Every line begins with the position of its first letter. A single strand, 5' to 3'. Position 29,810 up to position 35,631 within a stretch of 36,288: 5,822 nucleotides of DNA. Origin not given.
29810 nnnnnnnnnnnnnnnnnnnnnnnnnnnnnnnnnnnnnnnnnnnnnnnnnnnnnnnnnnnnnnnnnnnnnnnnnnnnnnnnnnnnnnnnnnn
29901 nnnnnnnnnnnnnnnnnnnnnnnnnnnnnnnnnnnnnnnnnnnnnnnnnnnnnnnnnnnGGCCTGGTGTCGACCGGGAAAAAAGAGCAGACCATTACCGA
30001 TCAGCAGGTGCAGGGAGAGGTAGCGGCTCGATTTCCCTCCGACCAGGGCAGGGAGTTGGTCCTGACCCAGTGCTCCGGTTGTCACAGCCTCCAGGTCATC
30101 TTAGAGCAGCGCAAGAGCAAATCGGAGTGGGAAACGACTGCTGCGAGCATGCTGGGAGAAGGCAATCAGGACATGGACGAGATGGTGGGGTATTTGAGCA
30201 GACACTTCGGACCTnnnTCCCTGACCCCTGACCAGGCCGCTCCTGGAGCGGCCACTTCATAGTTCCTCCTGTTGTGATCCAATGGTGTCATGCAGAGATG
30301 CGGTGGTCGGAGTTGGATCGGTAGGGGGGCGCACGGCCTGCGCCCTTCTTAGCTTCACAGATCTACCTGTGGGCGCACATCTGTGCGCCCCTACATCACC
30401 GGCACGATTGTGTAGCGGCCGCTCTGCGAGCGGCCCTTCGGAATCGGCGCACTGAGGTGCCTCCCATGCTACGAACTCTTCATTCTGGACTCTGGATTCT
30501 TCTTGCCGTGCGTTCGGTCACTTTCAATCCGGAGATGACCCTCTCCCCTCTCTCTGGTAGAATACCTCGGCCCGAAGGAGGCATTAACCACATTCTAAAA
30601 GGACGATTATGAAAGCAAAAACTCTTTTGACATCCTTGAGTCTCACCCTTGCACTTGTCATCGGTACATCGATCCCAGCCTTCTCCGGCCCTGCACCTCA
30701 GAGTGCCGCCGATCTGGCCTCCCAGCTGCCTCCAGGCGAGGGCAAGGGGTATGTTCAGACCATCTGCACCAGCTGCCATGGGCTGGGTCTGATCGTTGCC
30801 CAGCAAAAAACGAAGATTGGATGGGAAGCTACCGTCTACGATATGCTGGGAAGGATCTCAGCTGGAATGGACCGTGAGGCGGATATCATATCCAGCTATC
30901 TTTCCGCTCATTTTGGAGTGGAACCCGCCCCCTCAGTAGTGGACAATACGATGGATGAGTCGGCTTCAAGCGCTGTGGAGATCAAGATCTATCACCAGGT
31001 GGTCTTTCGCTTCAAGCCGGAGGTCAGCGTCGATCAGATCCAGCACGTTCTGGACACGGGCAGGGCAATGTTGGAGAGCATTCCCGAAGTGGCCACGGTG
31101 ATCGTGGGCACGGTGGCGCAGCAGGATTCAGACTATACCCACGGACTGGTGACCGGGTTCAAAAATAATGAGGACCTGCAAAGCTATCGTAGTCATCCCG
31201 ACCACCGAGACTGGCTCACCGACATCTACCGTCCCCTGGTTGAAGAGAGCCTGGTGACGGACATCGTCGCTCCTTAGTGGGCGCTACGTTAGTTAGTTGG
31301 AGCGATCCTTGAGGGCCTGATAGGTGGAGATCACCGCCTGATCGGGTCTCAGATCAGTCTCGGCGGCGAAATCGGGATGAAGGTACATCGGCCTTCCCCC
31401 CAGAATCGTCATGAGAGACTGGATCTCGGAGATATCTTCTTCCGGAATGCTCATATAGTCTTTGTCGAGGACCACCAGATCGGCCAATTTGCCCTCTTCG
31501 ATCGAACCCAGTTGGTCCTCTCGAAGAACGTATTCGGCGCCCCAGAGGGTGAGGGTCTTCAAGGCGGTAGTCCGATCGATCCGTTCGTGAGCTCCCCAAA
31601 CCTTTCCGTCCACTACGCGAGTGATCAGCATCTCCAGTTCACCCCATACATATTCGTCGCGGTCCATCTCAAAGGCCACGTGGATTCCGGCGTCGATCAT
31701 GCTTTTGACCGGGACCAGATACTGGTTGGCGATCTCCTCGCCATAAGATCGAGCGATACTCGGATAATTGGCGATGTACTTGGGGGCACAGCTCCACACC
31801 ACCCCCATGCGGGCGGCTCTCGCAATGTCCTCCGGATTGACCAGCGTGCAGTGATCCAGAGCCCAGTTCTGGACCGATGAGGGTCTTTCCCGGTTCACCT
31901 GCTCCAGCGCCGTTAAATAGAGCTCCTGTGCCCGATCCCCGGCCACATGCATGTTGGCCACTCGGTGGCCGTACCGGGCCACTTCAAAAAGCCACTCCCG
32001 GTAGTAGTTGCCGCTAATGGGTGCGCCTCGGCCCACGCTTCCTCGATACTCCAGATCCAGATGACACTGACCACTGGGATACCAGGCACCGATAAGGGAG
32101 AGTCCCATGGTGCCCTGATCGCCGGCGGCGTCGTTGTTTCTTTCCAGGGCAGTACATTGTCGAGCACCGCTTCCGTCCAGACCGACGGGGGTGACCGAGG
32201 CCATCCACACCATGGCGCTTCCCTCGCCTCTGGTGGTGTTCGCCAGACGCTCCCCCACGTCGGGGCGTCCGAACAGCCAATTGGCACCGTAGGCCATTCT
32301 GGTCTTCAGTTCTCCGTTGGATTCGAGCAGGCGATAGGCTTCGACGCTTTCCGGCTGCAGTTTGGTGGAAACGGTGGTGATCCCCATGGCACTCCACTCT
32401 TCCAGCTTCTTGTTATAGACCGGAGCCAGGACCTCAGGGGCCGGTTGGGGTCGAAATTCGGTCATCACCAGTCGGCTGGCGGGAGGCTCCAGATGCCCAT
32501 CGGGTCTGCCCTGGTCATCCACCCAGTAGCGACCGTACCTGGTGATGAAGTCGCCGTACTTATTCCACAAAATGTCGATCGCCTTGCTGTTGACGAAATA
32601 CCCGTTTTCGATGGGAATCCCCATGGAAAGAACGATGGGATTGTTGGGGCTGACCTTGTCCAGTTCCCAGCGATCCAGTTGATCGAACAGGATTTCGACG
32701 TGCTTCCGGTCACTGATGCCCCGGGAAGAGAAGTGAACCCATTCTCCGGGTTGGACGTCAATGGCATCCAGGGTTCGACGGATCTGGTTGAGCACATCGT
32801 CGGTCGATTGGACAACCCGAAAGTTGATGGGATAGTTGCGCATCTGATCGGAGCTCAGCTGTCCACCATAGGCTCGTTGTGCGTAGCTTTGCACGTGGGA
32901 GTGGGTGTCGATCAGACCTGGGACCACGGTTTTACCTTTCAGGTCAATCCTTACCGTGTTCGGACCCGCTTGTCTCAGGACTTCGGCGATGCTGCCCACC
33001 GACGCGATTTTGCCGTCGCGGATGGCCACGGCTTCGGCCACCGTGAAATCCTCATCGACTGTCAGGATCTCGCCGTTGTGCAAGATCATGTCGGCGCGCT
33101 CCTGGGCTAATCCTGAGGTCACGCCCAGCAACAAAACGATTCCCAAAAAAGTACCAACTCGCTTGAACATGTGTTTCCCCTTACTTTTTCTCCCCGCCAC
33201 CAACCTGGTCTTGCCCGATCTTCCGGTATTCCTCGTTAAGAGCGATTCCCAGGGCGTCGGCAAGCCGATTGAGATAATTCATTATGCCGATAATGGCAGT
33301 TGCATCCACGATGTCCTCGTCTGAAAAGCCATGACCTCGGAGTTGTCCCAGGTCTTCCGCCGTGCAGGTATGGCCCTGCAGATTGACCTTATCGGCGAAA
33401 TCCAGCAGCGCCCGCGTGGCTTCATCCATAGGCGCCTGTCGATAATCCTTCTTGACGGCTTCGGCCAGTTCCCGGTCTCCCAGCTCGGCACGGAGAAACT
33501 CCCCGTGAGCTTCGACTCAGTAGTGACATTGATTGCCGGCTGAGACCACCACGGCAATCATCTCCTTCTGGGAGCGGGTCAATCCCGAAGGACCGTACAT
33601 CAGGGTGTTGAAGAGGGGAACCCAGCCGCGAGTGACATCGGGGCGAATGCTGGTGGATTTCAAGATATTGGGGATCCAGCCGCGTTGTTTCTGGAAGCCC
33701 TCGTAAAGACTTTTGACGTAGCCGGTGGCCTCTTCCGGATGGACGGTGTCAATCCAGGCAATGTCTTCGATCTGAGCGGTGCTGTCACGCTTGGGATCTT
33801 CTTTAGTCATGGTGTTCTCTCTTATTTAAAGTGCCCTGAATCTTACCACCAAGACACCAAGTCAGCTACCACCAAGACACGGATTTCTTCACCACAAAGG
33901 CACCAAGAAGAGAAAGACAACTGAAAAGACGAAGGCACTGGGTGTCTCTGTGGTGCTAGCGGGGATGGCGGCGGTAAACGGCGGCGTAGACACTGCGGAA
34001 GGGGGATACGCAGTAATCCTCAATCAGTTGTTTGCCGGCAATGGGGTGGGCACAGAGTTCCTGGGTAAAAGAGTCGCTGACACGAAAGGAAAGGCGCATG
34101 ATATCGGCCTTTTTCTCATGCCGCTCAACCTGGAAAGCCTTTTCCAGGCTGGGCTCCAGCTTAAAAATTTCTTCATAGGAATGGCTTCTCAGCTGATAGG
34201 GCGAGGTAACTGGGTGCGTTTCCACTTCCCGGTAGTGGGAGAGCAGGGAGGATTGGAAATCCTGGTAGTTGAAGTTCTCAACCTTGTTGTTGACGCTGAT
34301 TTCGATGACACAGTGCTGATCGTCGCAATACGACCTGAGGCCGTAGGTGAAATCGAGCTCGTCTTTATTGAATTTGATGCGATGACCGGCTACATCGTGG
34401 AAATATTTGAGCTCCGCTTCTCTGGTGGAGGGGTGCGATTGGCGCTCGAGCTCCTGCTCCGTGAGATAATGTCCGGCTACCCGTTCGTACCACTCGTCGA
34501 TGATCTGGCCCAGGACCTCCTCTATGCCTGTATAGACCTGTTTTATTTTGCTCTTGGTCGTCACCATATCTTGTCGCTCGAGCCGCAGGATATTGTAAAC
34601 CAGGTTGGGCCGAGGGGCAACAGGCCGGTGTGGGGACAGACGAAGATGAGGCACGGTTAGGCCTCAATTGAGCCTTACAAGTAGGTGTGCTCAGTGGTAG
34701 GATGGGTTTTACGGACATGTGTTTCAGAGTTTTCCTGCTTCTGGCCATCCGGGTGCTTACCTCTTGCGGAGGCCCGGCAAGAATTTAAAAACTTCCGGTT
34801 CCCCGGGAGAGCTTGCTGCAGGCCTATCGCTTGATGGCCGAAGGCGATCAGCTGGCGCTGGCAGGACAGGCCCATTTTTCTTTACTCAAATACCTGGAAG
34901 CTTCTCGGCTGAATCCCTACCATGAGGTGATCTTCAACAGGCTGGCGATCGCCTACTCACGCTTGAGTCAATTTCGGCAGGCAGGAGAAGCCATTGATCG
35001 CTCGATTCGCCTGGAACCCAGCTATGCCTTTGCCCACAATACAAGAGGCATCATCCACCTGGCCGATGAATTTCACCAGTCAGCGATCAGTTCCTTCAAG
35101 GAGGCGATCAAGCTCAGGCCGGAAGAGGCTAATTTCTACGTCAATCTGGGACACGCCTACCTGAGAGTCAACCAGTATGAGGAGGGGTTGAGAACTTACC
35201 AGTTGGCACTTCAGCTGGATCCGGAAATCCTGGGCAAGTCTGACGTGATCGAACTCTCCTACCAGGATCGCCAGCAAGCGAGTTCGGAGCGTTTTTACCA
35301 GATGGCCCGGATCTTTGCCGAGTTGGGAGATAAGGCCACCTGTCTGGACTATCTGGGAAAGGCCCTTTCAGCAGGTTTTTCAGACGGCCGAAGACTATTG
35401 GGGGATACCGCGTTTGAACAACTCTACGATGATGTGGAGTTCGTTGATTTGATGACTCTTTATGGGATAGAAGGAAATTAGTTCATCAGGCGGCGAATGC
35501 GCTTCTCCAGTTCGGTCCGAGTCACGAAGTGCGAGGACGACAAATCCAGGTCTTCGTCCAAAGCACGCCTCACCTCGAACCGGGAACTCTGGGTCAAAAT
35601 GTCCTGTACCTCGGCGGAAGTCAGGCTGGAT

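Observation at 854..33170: Nine exported amidohydrolase paralogs plus a relic in 36 kb, organised with receptors and redox proteins like a PUL-type extracytoplasmic catabolic locus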

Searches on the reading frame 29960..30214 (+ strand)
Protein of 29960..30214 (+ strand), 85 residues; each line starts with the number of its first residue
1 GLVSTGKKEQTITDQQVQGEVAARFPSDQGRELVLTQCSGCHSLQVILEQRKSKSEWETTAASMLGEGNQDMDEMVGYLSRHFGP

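Call 67: search_solved_structures(query=A6, max_evalue=10, show_alignments=2)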
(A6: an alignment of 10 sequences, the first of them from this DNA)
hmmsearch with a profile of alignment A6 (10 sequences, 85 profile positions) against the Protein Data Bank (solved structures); distinct sequences matched with E-value up to 10: 15.
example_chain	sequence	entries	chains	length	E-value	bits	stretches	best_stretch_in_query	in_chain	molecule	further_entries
1jju_A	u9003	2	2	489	2.6e-08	36.9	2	30-81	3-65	QUINOHEMOPROTEIN AMINE DEHYDROGENASE | quinohemoprotein amine dehydrogenase 60 kDa subunit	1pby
1jmx_A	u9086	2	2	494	1.8e-07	34.2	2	28-82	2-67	Amine Dehydrogenase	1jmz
2blf_B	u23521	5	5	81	1.1e-05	28.5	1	27-82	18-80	Sulfite:cytochrome c oxidoreductase subunit B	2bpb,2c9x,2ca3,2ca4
6kls_C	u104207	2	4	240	0.012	18.7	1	11-45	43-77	Cytochrome c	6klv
3a9f_A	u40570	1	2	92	0.035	17.3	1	25-83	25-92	Cytochrome c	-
6sw9_8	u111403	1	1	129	0.18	15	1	37-60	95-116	Translation initiation factor 2 subunit beta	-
2qmu_C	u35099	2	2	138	0.21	14.8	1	37-60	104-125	Translation initiation factor 2 beta subunit | Translation initiation factor 2 subunit beta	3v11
3cw2_K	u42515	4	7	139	0.21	14.8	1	37-60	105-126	Translation initiation factor 2 subunit beta | aIF2-beta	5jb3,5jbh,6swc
7uea_C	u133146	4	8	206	0.21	14.8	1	25-81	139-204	Cytochrome c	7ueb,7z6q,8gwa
2nxu_A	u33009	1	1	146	0.22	14.7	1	37-60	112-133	Translation initiation factor 2 beta subunit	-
5vpr_A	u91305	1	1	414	0.25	14.6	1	28-82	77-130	Cysteine desulfurase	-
6az3_p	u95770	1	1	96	0.6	13.3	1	28-53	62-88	60S ribosomal protein L44, putative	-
3jcs_n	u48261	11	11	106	0.77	13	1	29-54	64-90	ribosomal protein L44e | eL42 | Putative 60S ribosomal protein L44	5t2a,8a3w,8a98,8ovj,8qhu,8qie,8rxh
6tp9_A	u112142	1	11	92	0.95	12.7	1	28-45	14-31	Cytochrome c55X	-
3u99_A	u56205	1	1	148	3.5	10.9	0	9-44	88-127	Diheme cytochrome c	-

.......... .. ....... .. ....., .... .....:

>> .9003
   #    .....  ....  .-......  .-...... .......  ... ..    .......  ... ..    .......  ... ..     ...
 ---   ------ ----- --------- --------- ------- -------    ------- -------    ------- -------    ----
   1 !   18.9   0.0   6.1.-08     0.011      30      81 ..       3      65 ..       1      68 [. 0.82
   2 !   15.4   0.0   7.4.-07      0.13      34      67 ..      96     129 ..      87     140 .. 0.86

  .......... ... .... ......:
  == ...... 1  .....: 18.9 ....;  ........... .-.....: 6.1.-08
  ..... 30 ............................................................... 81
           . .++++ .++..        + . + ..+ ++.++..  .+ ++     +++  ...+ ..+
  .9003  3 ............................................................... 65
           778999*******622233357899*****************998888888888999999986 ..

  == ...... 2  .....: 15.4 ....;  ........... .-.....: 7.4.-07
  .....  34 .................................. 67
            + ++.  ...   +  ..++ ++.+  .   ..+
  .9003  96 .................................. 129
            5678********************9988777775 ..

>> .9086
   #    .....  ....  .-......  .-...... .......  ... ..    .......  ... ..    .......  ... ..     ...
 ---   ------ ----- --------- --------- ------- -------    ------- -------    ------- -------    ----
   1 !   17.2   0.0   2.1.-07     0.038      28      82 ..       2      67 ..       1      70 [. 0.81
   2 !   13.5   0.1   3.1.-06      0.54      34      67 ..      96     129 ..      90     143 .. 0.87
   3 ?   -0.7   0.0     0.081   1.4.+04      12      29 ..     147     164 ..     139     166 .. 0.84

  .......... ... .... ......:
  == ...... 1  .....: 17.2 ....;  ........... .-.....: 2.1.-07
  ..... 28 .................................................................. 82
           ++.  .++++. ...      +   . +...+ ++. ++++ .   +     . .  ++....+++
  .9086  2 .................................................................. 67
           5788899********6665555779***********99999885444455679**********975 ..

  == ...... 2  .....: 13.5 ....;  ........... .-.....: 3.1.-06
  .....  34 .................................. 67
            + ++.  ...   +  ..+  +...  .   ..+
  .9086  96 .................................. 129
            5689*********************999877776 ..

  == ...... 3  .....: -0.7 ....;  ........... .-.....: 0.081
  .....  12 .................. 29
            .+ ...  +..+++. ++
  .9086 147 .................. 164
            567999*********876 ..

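Call 70: search_protein_families(library=pfam, proteins=[window:29960-30214:+], max_evalue=1)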
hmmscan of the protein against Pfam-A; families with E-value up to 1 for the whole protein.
seq(85 aa): 3 families
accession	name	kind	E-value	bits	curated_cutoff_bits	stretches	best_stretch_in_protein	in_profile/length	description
PF09098.15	Dehyd-heme_bind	-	0.0021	18.1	25.2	1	27-63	88-125/167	Quinohemoprotein amine dehydrogenase A, alpha subunit, haem binding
PF13442.11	Cytochrome_CBB3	-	0.015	16.1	27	1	28-75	4-51/68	Cytochrome C oxidase, cbb3-type, subunit III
PF00034.26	Cytochrom_C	-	0.086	14.6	21.3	1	28-45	2-19/90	Cytochrome c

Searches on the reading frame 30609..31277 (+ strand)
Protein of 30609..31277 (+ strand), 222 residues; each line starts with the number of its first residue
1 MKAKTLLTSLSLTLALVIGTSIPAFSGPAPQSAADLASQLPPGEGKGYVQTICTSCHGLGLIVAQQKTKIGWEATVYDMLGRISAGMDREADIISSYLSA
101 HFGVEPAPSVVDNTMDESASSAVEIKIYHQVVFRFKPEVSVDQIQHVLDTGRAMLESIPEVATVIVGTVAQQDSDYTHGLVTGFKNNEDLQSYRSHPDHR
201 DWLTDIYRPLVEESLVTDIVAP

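Call 4: search_protein_families(library=pfam, proteins=[window:30609-31277:+], max_evalue=0.01)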
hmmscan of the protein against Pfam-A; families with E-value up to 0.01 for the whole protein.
window:30609-31277:+ (222 aa): 1 family
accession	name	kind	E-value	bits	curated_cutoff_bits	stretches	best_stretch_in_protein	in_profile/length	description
PF07876.18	Dabb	-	1.1e-19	71.3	25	1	127-220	1-95/96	Stress responsive A/B Barrel Domain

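Call 8: search_protein_families(library=ncbifam, proteins=[window:30609-31277:+], max_evalue=0.001)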
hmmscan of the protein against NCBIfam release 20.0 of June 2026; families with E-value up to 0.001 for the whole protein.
window:30609-31277:+ (222 aa): 1 family
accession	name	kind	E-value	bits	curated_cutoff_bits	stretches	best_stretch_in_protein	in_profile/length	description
NF052246.1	SorB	equivalog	2.7e-06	27.3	93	1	38-101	13-79/80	SorB family sulfite dehydrogenase c-type cytochrome subunit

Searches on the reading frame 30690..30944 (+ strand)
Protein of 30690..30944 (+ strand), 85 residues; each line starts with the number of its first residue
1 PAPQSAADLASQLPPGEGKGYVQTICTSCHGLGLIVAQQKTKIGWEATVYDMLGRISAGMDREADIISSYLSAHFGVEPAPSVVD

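Call 70: search_protein_families(library=pfam, proteins=[window:30690-30944:+], max_evalue=1)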
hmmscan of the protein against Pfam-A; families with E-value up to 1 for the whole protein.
seq(85 aa): 3 families
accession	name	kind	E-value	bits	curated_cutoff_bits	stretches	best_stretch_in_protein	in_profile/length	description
PF13442.11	Cytochrome_CBB3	-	0.023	15.4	27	1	17-62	5-50/68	Cytochrome C oxidase, cbb3-type, subunit III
PF00684.25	DnaJ_CXXCXGXG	-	0.039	14.6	32.7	1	18-44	8-36/65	DnaJ central domain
PF09098.15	Dehyd-heme_bind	-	0.052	13.6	25.2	1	19-79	4-71/167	Quinohemoprotein amine dehydrogenase A, alpha subunit, haem binding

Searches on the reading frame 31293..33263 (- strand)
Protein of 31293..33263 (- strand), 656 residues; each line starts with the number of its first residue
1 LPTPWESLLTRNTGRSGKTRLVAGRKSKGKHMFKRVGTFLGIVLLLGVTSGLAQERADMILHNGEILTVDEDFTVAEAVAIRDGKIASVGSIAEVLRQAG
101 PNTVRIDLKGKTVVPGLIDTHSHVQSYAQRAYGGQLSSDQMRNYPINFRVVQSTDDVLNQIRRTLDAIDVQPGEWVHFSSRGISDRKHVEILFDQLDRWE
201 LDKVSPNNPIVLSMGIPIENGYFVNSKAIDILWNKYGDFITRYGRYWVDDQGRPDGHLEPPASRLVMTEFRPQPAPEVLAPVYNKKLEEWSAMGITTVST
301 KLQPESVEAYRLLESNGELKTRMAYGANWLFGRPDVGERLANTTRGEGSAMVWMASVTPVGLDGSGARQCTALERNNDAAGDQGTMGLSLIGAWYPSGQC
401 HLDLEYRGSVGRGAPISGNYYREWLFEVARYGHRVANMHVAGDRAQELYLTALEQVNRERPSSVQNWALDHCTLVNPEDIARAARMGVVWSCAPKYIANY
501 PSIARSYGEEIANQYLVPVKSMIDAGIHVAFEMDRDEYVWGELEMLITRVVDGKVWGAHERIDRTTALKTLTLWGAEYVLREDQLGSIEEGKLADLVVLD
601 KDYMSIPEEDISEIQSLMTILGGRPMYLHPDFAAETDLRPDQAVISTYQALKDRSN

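Call 3: search_protein_families(library=pfam, proteins=[window:31293-33263:-], max_evalue=0.01)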
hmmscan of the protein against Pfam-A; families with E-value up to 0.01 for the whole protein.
window:31293-33263:- (656 aa): 3 families
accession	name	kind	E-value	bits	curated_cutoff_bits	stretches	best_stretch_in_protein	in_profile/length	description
PF07969.17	Amidohydro_3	-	2.4e-46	159.7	29.7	1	106-627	3-472/472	Amidohydrolase family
PF01979.26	Amidohydro_1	-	4.1e-14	53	25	1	437-620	152-339/345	Amidohydrolase family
PF22039.1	HUTI_composite_bact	-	0.00098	19.1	25.5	1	78-98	2-22/26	Imidazolonepropionase-like composite domain, bacteria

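Call 7: search_protein_families(library=ncbifam, proteins=[window:31293-33263:-], max_evalue=0.001)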
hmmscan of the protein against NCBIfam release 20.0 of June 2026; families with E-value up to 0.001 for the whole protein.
window:31293-33263:- (656 aa): 52 families (the best 25 are shown)
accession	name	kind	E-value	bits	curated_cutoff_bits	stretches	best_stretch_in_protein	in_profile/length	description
NF006056.0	PRK08204.1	subfamily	3e-19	69.1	391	2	58-139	4-82/449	hypothetical protein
NF051886.1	XaaProDiPepCaul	equivalog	4.2e-14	52.4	500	1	77-141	19-81/398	Xaa-Pro dipeptidase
TIGR01224.1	hutI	equivalog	4.7e-13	48.7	298.15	1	77-125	4-50/377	imidazolonepropionase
NF006055.0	PRK08203.1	equivalog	1.6e-12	46.8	532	2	57-133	5-80/455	8-oxoguanine deaminase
NF006549.0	PRK09045.1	equivalog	2.3e-12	46.3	540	2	517-602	293-381/444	TRZ/ATZ family hydrolase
NF006689.0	PRK09237.1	equivalog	6.4e-12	44.7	371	1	57-129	3-71/383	amidohydrolase/deacetylase family metallohydrolase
TIGR02967.1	guan_deamin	equivalog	7.4e-12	44.9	375.4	1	78-130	8-60/401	guanine deaminase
NF005557.0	PRK07228.1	equivalog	1.1e-11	44.1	522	2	58-125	2-66/445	5'-deoxyadenosine deaminase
NF006679.0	PRK09228.1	subfamily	4.4e-11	42.2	351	1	77-128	32-84/433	guanine deaminase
NF004701.0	PRK06038.1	equivalog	2.1e-10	39.9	609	1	55-138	2-80/432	N-ethylammeline chlorohydrolase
NF011990.0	PRK15446.2-6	subfamily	2.5e-10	39.6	233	1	59-122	3-64/390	alpha-D-ribose 1-methylphosphonate 5-triphosphate diphosphatase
NF005540.0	PRK07203.1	equivalog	6.7e-10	38.2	444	1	59-130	2-74/444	putative aminohydrolase SsnA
TIGR01178.1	ade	equivalog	1.1e-09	37.4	472.5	1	58-126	1-61/552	adenine deaminase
TIGR02318.1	phosphono_phnM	equivalog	1.7e-09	37.1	390.55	1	61-122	2-55/376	phosphonate metabolism protein PhnM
NF006560.0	PRK09061.1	subfamily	3.2e-09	35.6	340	1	53-130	22-93/517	amidohydrolase family protein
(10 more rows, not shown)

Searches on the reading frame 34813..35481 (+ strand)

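Call 70: search_protein_families(library=pfam, proteins=[window:34813-35481:+], max_evalue=1)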
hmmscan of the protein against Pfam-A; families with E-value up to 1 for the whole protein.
window:34813-35481:+ (222 aa): 23 families
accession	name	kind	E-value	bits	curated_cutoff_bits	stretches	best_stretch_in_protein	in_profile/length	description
PF00515.34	TPR_1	-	7.3e-19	67.2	27.8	3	106-138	1-33/34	Tetratricopeptide repeat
PF07719.23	TPR_2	-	9.5e-18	63.2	27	3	106-138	1-33/34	Tetratricopeptide repeat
PF13181.12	TPR_8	-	8.8e-15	54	25.7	1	106-138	1-33/34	Tetratricopeptide repeat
PF13431.12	TPR_17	-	9.9e-14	50.8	24.4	2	95-125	2-32/34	Tetratricopeptide repeat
PF13414.12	TPR_11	-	3.6e-13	49.4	26.8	2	90-118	12-40/42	TPR repeat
PF13424.12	TPR_12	-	2.3e-08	34.5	30.1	2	105-144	2-41/77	Tetratricopeptide repeat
PF14559.12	TPR_19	-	2.8e-07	31.2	25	1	88-137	7-56/68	Tetratricopeptide repeat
PF13432.12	TPR_16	-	3.6e-07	30.9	32.7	2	78-137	3-62/65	Tetratricopeptide repeat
PF13428.12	TPR_14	-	5.7e-07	30.1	23.5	1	108-138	3-33/44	Tetratricopeptide repeat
PF13176.12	TPR_7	-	5.4e-06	26.5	27.9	1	110-137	3-30/36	Tetratricopeptide repeat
PF13371.12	TPR_9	-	1.7e-05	25.1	35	2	46-105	3-62/73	Tetratricopeptide repeat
PF14853.12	Fis1_TPR_C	-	0.00019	22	25.3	1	112-138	7-33/53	Fis1 C-terminal tetratricopeptide repeat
PF03704.23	BTAD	-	0.0009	20.1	22.1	1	53-135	43-125/146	Bacterial transcriptional activator domain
PF23914.1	TPR_CcmH_CycH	-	0.0025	18.1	42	0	103-152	47-92/158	Cytochrome c-type biogenesis protein H TPR domain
PF13174.12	TPR_6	-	0.008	17.2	26.3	0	161-185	3-27/33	Tetratricopeptide repeat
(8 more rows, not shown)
